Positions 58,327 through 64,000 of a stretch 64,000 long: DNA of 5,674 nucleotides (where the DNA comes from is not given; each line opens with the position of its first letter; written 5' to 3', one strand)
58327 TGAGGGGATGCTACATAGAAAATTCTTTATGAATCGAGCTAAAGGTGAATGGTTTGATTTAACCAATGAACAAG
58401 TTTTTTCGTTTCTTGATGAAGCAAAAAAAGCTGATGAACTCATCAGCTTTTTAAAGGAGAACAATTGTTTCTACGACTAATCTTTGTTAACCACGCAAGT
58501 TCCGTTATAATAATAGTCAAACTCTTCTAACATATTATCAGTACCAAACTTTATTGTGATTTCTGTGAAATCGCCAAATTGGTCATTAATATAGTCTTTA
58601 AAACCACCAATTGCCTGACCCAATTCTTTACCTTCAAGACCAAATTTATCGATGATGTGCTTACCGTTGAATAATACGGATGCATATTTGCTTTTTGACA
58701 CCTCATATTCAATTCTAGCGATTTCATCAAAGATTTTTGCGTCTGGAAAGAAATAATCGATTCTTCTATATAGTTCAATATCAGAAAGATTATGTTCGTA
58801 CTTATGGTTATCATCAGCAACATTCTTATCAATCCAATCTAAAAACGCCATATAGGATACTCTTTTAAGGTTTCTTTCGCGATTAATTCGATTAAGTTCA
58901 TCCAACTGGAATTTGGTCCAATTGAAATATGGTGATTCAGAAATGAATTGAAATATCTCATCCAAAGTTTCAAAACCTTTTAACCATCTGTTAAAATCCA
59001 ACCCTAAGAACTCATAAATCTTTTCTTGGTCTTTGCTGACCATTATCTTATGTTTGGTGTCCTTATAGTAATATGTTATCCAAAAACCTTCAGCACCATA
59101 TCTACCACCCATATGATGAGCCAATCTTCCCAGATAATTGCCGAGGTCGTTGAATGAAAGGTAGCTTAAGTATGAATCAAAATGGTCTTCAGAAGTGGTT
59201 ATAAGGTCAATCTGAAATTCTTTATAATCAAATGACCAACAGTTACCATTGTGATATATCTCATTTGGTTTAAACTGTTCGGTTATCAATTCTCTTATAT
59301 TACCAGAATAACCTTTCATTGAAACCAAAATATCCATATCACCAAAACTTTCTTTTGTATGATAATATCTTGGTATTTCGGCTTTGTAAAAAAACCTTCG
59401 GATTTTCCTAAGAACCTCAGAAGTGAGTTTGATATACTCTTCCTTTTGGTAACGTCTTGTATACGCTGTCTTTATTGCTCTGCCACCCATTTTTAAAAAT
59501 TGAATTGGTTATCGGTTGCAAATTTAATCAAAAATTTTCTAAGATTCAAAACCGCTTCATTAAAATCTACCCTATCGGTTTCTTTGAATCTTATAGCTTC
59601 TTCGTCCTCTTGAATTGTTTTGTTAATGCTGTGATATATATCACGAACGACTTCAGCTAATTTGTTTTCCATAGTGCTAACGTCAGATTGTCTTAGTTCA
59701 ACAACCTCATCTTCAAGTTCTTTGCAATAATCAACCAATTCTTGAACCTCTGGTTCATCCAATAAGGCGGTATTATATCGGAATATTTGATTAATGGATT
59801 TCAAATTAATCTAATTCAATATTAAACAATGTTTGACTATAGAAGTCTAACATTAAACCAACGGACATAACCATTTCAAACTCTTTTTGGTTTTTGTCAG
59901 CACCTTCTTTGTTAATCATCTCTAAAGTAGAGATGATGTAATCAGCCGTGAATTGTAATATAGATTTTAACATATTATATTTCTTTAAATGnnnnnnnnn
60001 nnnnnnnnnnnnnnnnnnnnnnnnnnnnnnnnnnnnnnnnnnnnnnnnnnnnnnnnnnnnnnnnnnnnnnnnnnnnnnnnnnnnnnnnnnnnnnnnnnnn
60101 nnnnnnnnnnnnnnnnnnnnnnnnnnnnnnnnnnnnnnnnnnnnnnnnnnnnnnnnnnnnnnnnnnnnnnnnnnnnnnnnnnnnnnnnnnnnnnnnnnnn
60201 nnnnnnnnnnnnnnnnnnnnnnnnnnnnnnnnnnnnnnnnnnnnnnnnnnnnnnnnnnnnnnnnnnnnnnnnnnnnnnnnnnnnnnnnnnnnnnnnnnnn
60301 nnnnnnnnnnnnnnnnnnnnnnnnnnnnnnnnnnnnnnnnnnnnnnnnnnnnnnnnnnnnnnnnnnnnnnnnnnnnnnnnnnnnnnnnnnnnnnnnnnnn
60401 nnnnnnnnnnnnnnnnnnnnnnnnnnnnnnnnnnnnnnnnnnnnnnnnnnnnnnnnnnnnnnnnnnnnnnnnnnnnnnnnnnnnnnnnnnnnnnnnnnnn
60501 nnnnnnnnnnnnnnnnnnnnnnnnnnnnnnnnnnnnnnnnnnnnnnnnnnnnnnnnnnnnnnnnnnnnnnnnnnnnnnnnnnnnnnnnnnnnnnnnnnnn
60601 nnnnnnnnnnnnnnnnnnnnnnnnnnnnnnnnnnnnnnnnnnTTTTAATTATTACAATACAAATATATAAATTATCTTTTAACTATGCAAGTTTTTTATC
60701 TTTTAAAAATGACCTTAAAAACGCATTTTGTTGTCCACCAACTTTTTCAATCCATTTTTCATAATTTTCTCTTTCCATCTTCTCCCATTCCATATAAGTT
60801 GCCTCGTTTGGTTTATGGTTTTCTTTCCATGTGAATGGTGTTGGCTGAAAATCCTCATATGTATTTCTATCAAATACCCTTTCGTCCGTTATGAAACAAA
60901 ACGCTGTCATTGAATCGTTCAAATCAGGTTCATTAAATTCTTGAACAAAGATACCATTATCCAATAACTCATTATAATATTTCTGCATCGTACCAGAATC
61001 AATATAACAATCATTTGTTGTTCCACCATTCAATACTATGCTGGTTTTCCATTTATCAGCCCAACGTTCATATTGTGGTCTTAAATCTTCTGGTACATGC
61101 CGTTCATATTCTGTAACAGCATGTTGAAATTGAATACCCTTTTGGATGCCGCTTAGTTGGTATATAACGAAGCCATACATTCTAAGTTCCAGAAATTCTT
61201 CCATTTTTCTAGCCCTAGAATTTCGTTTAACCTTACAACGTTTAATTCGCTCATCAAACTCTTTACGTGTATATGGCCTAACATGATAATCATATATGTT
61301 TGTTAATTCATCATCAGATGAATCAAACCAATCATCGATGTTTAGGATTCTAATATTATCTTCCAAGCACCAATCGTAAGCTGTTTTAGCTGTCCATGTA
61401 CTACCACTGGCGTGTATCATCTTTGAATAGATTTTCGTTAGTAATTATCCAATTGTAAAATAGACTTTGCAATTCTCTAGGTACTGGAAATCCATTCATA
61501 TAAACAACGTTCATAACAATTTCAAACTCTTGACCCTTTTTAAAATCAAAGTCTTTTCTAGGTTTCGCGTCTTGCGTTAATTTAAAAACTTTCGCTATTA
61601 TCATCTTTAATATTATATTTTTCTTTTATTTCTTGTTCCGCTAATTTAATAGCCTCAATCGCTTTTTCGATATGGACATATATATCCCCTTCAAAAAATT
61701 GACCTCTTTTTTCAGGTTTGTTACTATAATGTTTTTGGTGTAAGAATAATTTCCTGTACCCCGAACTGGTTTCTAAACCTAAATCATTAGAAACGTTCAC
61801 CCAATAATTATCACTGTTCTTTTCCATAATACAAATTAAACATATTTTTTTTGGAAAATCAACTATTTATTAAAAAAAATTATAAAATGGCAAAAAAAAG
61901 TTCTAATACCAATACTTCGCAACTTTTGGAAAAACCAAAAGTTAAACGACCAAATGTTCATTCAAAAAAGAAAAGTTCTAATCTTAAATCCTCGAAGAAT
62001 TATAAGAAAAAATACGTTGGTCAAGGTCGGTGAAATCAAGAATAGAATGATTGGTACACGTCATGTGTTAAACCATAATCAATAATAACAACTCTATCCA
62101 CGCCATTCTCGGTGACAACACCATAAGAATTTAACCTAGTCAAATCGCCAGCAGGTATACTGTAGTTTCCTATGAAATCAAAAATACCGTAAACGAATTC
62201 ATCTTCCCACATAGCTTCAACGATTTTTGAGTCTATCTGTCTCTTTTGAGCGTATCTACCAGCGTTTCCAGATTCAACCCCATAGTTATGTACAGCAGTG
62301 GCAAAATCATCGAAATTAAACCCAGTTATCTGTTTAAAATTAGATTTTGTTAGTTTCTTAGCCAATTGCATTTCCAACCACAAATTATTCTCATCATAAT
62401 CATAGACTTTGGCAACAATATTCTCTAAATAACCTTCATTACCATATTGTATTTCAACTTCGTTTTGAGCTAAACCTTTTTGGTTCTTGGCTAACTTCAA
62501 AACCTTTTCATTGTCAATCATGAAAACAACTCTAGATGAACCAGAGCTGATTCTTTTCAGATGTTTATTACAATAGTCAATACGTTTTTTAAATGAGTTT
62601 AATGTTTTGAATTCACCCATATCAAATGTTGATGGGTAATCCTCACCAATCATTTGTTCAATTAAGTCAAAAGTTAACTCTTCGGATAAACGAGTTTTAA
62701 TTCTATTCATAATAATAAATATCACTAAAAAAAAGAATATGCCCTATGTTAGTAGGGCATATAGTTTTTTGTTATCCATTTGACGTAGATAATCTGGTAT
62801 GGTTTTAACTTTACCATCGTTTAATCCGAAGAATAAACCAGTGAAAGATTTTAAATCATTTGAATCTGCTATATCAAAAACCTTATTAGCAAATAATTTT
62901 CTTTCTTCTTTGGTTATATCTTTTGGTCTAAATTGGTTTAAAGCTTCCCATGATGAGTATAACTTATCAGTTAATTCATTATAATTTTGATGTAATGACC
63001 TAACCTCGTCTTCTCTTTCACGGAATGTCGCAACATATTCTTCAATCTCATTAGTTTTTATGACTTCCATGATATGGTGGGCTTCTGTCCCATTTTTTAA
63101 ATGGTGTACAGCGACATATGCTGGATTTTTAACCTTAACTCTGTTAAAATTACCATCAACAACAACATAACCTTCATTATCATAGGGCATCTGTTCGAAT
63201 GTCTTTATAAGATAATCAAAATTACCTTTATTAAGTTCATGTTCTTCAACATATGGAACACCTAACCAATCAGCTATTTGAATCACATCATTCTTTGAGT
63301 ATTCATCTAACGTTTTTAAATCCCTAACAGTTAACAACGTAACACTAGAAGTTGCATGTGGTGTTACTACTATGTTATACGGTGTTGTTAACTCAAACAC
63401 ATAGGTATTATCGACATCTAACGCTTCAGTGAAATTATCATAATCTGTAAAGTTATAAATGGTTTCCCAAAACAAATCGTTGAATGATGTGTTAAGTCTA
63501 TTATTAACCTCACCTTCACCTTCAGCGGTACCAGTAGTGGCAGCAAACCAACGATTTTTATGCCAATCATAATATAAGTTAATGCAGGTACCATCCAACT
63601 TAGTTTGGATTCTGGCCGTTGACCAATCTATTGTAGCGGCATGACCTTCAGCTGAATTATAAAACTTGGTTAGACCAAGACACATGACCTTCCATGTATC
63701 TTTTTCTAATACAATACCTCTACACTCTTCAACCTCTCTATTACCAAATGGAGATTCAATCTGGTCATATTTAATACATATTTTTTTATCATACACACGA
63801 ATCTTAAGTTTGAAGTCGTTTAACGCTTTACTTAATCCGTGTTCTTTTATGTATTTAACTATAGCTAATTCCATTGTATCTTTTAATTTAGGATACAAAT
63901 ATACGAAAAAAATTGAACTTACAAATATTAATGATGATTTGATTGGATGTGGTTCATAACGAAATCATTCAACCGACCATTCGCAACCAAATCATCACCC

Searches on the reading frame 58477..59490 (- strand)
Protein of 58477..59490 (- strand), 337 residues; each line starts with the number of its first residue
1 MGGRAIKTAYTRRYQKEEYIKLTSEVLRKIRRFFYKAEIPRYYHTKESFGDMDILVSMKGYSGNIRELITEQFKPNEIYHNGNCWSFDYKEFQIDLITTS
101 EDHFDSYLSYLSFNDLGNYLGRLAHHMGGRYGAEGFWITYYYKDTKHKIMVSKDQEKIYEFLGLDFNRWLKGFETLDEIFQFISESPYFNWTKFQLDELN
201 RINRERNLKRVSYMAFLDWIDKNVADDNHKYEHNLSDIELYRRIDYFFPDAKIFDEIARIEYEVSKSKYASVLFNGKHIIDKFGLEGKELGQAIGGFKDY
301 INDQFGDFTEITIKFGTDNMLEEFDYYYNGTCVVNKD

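Call 11: search_protein_families(library=pfam, proteins=[window:58477-59490:-], max_evalue=0.01)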
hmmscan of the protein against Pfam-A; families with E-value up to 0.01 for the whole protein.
window:58477-59490:- (337 aa): 0 families

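Call 12: search_protein_families(library=phrogs, proteins=[window:58477-59490:-], max_evalue=0.001)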
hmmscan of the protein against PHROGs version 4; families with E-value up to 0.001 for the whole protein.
window:58477-59490:- (337 aa): 1 family
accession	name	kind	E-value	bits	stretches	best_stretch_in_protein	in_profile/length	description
phrog_24943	-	DNA, RNA and nucleotide metabolism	6.5e-28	98.9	1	1-223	1-242/350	DNA polymerase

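Call 23: search_solved_structures(query=window:58477-59490:-, max_evalue=10, show_alignments=1)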
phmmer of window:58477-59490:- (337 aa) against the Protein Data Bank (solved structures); distinct sequences matched with E-value up to 10: 1.
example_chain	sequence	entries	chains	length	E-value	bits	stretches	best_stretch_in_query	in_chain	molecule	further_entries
4kbq_D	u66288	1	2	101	1.2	11.8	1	177-239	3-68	Heat shock cognate 71 kDa protein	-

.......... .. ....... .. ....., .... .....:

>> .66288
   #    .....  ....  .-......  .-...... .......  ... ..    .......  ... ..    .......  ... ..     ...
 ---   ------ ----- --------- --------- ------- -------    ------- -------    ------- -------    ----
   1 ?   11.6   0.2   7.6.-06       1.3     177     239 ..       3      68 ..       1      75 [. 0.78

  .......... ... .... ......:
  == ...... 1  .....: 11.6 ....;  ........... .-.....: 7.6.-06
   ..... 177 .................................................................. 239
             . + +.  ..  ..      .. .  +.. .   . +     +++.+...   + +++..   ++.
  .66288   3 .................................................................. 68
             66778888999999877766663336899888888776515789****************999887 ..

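Call 46: search_protein_families(library=ncbifam, proteins=[window:58477-59490:-], max_evalue=0.01)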
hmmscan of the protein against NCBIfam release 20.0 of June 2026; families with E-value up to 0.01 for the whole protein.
window:58477-59490:- (337 aa): 0 families

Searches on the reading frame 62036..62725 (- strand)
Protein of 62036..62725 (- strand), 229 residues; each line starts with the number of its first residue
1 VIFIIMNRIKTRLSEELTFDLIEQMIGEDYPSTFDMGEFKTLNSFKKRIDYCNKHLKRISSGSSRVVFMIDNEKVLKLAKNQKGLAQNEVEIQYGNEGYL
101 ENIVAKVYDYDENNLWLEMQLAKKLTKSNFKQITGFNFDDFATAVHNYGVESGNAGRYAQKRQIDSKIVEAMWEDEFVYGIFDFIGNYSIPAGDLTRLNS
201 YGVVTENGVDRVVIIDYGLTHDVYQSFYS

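Call 11: search_protein_families(library=pfam, proteins=[window:62036-62725:-], max_evalue=0.01)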
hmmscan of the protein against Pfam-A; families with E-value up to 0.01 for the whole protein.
window:62036-62725:- (229 aa): 0 families

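Call 12: search_protein_families(library=phrogs, proteins=[window:62036-62725:-], max_evalue=0.001)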
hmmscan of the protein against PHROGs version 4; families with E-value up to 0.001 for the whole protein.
window:62036-62725:- (229 aa): 2 families
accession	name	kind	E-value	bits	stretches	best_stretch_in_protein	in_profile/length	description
phrog_4301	-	unknown function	1.5e-13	51.8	1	40-225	23-174/225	-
phrog_24671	-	integration and excision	0.00037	21.4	1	15-62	6-52/75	integrase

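Call 22: search_solved_structures(query=window:62036-62725:-, max_evalue=10, show_alignments=1)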
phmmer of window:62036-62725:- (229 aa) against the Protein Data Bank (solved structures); distinct sequences matched with E-value up to 10: 5.
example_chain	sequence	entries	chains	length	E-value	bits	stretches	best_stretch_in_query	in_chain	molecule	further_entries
2zcu_A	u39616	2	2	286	0.011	18.5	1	105-159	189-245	Uncharacterized oxidoreductase ytfG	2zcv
9hae_B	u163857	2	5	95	0.063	16.1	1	68-116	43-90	DerF7_binder2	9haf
3n7n_E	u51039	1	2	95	0.58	12.9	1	36-90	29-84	Monopolin complex subunit LRS4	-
8fzz_A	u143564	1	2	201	0.71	12.6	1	69-158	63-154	Ntox15 domain-containing protein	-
3efb_A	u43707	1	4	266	1.1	12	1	105-143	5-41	Probable sor-operon regulator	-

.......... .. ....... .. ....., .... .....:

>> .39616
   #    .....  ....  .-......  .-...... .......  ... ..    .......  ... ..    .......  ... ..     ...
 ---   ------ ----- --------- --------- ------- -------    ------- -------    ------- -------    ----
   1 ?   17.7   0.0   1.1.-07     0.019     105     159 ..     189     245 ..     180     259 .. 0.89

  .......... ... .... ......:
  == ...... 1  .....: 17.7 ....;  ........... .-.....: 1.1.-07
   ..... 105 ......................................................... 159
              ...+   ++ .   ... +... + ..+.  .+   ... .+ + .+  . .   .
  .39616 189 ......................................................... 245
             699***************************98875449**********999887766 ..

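Call 46: search_protein_families(library=ncbifam, proteins=[window:62036-62725:-], max_evalue=0.01)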
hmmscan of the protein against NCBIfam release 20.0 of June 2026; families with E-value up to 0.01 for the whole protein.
window:62036-62725:- (229 aa): 0 families

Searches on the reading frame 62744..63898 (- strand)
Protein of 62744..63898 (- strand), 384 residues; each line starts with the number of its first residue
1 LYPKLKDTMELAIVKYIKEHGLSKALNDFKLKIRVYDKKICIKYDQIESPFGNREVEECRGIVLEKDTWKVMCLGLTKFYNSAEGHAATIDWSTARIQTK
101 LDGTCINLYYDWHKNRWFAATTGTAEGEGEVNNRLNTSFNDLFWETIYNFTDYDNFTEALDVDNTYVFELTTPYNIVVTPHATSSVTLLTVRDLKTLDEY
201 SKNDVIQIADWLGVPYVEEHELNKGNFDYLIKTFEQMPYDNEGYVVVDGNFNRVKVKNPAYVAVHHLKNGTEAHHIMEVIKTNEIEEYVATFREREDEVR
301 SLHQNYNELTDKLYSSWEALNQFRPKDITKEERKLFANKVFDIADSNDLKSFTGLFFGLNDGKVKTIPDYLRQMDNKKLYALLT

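Call 11: search_protein_families(library=pfam, proteins=[window:62744-63898:-], max_evalue=0.01)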
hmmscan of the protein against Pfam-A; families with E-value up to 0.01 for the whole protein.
window:62744-63898:- (384 aa): 1 family
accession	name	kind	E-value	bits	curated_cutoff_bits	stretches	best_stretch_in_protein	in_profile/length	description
PF09511.15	RNA_lig_T4_1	-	4.7e-12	46.7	28.3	1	58-261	1-227/227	RNA ligase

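Call 12: search_protein_families(library=phrogs, proteins=[window:62744-63898:-], max_evalue=0.001)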
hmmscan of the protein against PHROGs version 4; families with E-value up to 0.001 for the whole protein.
window:62744-63898:- (384 aa): 1 family
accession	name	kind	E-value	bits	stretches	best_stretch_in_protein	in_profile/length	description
phrog_562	-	tail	4.1e-41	142.1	1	43-371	39-360/377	RNA ligase and tail fiber protein attachment catalyst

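Call 46: search_protein_families(library=ncbifam, proteins=[window:62744-63898:-], max_evalue=0.01)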
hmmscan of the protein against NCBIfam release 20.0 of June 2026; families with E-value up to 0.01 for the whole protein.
window:62744-63898:- (384 aa): 1 family
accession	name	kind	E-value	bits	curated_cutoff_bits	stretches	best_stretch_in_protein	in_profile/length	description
TIGR02308.1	RNA_lig_T4_1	equivalog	9.5e-15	54.6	242.25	1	55-339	48-326/373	T4 RnlA family RNA ligase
